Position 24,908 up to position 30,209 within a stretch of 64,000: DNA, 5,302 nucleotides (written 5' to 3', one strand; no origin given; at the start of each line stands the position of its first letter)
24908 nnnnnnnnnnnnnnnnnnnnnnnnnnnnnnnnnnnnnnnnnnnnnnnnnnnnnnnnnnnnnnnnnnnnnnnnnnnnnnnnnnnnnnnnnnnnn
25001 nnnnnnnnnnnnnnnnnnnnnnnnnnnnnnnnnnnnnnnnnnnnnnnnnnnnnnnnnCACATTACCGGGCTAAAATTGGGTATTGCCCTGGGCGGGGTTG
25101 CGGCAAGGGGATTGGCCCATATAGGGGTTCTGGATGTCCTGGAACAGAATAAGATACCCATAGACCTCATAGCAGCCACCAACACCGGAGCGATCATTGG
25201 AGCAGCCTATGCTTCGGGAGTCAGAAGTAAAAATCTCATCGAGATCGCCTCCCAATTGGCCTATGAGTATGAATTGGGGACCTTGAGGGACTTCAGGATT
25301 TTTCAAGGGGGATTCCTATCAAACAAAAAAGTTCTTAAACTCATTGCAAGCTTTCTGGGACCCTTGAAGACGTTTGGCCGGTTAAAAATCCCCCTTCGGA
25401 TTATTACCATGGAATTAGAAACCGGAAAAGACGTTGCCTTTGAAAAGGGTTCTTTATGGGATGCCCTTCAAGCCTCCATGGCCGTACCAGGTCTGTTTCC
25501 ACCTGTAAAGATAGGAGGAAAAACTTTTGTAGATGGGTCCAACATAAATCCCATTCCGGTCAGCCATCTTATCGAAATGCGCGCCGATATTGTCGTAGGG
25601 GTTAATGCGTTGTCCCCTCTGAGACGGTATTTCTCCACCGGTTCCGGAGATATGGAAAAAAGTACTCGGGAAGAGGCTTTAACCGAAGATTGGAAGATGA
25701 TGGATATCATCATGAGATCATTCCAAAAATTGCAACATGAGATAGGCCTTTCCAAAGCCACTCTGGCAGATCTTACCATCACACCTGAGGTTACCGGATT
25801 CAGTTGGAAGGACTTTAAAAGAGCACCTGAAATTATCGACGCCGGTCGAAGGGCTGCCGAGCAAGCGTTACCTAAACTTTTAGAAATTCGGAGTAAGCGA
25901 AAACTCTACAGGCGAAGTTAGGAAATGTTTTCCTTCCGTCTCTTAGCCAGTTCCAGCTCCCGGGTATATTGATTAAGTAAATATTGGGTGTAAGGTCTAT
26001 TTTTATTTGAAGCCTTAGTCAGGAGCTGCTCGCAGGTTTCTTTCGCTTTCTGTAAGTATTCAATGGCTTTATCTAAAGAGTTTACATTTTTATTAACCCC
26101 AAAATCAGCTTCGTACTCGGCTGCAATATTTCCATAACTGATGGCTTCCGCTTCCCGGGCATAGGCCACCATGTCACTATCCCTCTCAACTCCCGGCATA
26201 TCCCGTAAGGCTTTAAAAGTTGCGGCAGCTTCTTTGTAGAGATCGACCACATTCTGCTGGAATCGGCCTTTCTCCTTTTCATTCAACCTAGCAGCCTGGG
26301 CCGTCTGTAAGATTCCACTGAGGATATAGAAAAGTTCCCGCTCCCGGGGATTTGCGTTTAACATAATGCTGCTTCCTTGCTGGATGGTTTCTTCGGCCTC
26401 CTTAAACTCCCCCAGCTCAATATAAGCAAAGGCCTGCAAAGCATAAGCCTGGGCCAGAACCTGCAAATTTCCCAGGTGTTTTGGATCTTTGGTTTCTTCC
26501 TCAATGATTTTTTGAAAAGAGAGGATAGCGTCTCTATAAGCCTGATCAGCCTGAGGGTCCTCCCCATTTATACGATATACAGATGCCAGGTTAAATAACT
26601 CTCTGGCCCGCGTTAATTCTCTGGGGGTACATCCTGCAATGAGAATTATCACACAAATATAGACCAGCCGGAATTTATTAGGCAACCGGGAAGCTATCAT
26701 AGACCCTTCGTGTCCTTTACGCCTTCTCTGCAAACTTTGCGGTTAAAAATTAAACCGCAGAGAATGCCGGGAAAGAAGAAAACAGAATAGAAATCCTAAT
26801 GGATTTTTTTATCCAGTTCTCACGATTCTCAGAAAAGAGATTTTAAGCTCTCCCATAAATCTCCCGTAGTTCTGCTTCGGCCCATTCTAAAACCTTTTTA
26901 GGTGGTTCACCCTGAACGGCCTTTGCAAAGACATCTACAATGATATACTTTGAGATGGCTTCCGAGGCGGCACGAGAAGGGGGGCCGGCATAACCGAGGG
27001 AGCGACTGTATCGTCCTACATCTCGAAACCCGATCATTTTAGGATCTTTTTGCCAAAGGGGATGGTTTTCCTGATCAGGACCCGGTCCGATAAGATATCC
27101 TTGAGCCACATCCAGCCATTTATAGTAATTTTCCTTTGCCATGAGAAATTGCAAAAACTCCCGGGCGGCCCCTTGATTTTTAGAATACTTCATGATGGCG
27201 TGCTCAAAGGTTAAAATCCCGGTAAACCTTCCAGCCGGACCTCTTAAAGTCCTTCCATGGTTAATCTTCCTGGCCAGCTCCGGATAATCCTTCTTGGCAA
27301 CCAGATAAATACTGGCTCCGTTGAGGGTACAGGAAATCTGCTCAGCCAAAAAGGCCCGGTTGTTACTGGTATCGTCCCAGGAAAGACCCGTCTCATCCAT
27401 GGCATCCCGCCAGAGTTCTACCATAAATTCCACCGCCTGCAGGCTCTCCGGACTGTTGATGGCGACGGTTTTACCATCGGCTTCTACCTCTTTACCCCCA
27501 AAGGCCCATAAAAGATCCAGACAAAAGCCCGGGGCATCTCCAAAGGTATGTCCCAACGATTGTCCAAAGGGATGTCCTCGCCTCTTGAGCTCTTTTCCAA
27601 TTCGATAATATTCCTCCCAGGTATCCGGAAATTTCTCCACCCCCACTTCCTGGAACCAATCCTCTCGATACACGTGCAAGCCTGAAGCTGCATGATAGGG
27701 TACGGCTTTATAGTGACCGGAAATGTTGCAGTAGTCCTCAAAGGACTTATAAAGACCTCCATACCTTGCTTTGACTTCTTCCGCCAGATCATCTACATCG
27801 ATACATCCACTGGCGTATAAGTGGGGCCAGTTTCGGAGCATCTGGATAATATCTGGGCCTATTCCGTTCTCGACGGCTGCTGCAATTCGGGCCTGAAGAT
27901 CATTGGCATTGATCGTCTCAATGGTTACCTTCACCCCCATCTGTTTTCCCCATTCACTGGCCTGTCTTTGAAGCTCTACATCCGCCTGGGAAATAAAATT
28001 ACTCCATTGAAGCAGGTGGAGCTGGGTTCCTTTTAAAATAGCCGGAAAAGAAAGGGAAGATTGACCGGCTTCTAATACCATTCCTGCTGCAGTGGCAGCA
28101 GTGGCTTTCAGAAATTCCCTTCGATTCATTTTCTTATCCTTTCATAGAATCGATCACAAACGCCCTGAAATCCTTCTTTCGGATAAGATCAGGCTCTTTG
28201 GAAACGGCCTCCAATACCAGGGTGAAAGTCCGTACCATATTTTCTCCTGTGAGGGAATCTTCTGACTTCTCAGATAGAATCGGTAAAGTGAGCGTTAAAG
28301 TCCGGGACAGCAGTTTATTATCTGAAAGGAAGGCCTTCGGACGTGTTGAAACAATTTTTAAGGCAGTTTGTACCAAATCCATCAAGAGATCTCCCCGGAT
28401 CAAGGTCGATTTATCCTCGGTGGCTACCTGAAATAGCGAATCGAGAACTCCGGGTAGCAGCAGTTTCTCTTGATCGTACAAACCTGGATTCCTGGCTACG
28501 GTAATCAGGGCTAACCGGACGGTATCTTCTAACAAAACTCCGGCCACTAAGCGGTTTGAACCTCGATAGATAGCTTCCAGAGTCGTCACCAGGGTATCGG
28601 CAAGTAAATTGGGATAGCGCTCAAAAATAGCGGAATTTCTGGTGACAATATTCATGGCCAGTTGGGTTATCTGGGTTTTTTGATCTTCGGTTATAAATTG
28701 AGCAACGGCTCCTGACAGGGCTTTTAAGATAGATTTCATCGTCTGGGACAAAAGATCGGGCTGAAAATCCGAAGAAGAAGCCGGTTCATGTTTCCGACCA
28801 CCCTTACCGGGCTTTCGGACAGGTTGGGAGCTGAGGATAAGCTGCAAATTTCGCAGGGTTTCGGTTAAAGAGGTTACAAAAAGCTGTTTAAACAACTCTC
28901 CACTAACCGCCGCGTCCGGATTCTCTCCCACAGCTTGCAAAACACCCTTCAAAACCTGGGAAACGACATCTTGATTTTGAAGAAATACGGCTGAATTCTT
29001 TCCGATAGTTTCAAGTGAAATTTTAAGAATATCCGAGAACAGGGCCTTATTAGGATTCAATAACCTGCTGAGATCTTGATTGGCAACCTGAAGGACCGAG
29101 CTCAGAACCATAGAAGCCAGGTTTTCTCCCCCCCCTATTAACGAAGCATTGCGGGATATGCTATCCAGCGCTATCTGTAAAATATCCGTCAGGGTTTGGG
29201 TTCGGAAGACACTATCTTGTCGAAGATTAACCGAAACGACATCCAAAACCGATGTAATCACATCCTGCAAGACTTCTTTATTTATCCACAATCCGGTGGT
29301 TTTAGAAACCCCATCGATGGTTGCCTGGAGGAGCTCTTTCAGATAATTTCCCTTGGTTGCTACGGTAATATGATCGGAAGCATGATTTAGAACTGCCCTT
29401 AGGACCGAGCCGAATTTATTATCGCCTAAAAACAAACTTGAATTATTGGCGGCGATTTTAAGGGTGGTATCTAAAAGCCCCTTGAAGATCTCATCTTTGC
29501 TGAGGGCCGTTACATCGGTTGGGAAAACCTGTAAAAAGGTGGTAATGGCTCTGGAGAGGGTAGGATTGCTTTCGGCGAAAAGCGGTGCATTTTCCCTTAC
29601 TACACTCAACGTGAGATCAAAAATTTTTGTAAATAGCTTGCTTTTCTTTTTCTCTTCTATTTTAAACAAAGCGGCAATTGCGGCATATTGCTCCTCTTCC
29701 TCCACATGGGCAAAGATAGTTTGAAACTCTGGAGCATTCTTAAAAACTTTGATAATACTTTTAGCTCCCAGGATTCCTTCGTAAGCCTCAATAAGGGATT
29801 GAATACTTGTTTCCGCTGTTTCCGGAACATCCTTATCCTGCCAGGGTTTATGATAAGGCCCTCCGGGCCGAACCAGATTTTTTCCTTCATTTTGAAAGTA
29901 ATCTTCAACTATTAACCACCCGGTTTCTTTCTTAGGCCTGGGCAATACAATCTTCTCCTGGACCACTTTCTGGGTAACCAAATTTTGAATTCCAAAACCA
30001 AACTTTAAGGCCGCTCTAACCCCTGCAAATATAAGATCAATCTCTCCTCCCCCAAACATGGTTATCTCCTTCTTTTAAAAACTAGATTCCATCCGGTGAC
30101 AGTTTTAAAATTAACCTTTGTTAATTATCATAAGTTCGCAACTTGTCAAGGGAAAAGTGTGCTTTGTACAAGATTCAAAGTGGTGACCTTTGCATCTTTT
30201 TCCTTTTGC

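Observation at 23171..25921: Gene pair: pseudo-receiver protein + cNMP-binding/patatin (NTE-like) protein whose nucleophile Ser is Asn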

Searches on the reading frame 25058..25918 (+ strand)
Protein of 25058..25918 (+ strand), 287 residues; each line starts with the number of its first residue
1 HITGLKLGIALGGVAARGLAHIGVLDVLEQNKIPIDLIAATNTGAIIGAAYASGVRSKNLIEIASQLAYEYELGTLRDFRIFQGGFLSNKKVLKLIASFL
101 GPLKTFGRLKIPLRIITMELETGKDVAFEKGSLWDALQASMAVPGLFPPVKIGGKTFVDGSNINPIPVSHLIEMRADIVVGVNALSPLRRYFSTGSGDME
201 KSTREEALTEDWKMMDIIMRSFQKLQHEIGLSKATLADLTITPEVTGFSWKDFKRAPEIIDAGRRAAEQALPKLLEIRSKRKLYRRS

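Call 25: search_solved_structures(query=window:25058-25918:+, max_evalue=0.001, show_alignments=3)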
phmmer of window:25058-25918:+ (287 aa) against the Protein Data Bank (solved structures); distinct sequences matched with E-value up to 0.001: 4.
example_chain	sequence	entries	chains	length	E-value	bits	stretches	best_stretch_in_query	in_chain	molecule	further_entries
5fqu_A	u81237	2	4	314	1.2e-37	132.9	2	92-283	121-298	PATATIN-LIKE PROTEIN, PLPD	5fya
9wn0_A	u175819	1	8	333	0.00072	22.2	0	34-163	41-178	Patatin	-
9wn1_A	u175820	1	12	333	0.00072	22.2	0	34-163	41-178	Patatin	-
9kh6_A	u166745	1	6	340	0.00077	22.1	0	34-163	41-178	Patatin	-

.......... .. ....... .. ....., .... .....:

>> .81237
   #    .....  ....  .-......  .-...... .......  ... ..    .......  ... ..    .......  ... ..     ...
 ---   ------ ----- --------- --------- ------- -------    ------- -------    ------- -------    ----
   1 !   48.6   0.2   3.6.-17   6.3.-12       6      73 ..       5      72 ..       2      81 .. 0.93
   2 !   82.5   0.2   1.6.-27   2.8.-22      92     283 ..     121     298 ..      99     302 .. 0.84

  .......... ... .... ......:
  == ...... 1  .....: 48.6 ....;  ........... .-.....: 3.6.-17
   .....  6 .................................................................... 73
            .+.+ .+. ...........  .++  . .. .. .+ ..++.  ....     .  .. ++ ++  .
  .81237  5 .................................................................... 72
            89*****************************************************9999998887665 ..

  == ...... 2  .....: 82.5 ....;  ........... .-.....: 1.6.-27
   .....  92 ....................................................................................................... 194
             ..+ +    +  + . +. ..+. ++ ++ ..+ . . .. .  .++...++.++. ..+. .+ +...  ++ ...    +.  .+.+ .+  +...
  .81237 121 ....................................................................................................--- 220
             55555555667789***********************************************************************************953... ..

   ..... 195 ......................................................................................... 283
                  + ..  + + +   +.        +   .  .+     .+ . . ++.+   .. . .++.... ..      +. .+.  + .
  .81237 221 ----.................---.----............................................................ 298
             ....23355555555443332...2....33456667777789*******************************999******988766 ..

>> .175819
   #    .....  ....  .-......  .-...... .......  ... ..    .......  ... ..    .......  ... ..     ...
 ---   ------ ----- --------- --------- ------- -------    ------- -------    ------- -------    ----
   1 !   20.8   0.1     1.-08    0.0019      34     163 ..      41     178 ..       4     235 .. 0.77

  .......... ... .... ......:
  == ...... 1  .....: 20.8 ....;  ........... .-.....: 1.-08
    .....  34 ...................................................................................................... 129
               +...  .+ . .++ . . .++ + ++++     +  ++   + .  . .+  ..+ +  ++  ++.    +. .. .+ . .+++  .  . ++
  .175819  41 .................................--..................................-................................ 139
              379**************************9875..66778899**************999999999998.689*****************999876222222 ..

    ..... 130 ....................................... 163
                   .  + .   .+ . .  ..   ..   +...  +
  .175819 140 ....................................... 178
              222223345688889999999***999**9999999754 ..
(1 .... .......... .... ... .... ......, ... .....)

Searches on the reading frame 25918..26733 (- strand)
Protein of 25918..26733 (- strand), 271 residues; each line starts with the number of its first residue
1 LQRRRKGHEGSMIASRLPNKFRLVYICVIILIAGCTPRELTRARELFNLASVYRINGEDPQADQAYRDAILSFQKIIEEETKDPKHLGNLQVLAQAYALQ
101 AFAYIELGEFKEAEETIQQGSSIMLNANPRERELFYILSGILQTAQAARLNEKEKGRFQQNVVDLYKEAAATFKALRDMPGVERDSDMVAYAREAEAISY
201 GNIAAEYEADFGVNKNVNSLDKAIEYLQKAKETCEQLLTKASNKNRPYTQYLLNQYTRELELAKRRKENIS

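Call 3: search_protein_families(library=pfam, proteins=[window:25918-26733:-], max_evalue=0.1)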
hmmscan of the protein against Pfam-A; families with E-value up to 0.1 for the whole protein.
window:25918-26733:- (271 aa): 14 families
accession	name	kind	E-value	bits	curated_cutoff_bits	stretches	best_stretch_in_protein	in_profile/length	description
PF13181.12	TPR_8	-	9.6e-07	28.9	25.7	1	94-119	1-26/34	Tetratricopeptide repeat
PF07719.23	TPR_2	-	7.4e-06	26.1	27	1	94-119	1-26/34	Tetratricopeptide repeat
PF00515.34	TPR_1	-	2.2e-05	24.5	27.8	0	94-118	1-25/34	Tetratricopeptide repeat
PF02255.21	PTS_IIA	-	0.00019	21.9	27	0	94-128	13-47/94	PTS system, Lactose/Cellobiose specific IIA subunit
PF13176.12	TPR_7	-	0.00043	20.6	27.9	0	46-69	2-25/36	Tetratricopeptide repeat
PF13374.12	TPR_10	-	0.00047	20.5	27.5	0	48-72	7-31/42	Tetratricopeptide repeat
PF13424.12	TPR_12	-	0.00095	19.7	30.1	0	48-120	8-71/77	Tetratricopeptide repeat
PF13428.12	TPR_14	-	0.0012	19.8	23.5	0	95-120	2-27/44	Tetratricopeptide repeat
PF14559.12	TPR_19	-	0.0012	19.5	25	1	63-121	4-52/68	Tetratricopeptide repeat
PF23300.3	HEAT_Nup120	-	0.0018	18.6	29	1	99-174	31-103/170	Nucleoporin Nup120, HEAT repeats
PF13431.12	TPR_17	-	0.0021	18.6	24.4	0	94-115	13-34/34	Tetratricopeptide repeat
PF04212.24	MIT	-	0.031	14.8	30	0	40-87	1-47/66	MIT (microtubule interacting and transport) domain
PF16735.10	MYO10_CC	-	0.039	14.6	27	0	220-246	12-38/52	Unconventional myosin-X coiled coil domain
PF16888.10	YwqH-like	-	0.052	14.3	33.7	0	214-255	16-57/123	YwqH-like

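Call 21: search_protein_families(library=padloc, proteins=[window:25918-26733:-], max_evalue=0.01)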
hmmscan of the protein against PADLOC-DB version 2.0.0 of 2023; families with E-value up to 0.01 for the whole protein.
window:25918-26733:- (271 aa): 0 families

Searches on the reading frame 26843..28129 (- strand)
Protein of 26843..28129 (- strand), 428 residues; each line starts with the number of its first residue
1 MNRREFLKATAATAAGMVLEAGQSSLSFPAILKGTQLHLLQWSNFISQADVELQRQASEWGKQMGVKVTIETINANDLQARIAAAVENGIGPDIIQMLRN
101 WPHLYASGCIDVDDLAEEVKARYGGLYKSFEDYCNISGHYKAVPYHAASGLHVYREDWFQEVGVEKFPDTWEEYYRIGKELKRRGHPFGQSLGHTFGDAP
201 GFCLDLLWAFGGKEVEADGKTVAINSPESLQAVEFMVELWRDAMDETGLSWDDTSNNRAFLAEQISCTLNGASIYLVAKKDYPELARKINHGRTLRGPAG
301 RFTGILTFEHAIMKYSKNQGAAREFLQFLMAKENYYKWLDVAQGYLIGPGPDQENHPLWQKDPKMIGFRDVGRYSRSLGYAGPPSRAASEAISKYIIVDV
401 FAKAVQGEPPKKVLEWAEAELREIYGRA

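Call 11: search_protein_families(library=pfam, proteins=[window:26843-28129:-], max_evalue=0.001)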
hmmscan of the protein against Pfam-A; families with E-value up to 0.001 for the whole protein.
window:26843-28129:- (428 aa): 3 families
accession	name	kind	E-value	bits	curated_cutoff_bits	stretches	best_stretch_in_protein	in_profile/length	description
PF13416.11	SBP_bac_8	-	6.6e-27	95.4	27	1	61-365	7-277/279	Bacterial extracellular solute-binding protein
PF01547.30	SBP_bac_1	-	7.1e-23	82.5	26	1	54-334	11-305/307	Bacterial extracellular solute-binding protein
PF10518.14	TAT_signal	-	2.1e-05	24.7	22.7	1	1-19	2-20/21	TAT (twin-arginine translocation) pathway signal sequence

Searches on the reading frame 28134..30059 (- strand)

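Call 11: search_protein_families(library=pfam, proteins=[window:28134-30059:-], max_evalue=0.001)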
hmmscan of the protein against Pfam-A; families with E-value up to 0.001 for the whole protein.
window:28134-30059:- (641 aa): 0 families

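Call 20: search_protein_families(library=pfam, proteins=[window:28134-30059:-], max_evalue=0.05)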
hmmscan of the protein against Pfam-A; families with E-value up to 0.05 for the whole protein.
window:28134-30059:- (641 aa): 1 family
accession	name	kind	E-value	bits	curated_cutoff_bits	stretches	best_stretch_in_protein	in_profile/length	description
PF15002.11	ERK-JNK_inhib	-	0.049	13.7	27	0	112-157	16-61/200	ERK and JNK pathways, inhibitor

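Call 21: search_protein_families(library=padloc, proteins=[window:28134-30059:-], max_evalue=0.01)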
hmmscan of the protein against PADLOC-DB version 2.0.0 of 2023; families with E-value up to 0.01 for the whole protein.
window:28134-30059:- (641 aa): 0 families
